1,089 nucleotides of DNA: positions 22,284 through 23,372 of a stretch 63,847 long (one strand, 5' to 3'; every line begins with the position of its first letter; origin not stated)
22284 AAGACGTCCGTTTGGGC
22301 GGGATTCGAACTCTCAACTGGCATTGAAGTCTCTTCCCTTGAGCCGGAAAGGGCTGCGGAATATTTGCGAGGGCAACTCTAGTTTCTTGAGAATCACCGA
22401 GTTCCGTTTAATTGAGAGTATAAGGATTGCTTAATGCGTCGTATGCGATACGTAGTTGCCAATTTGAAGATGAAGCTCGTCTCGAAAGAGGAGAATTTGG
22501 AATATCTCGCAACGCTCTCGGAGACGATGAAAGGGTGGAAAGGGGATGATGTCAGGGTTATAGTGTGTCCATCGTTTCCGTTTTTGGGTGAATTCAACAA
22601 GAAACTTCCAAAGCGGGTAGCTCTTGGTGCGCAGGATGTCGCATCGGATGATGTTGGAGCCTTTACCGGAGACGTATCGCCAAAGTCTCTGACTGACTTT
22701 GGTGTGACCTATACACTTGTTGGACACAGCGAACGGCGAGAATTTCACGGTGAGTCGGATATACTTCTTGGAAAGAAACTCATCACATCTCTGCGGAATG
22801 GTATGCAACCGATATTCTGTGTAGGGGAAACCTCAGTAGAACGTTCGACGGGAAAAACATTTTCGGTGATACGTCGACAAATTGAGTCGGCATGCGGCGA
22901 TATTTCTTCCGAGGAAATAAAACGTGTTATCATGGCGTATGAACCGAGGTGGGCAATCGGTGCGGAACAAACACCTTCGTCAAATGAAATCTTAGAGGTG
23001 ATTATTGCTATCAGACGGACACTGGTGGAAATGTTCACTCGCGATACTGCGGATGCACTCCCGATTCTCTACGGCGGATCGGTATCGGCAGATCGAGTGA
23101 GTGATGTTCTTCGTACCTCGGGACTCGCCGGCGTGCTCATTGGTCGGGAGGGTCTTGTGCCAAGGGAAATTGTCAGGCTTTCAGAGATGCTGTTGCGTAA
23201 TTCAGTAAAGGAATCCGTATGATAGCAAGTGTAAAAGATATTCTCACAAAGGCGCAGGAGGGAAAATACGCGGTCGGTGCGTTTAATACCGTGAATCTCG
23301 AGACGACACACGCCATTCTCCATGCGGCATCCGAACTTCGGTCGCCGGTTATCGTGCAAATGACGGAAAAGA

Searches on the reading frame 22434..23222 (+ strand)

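Call 8: search_protein_families(library=pfam, proteins=[window:22434-23222:+], max_evalue=0.001)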
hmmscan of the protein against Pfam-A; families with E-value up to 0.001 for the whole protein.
window:22434-23222:+ (262 aa): 1 family
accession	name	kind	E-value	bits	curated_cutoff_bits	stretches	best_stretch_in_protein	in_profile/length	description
PF00121.24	TIM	-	1.5e-68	231.4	20.1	1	6-251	2-243/245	Triosephosphate isomerase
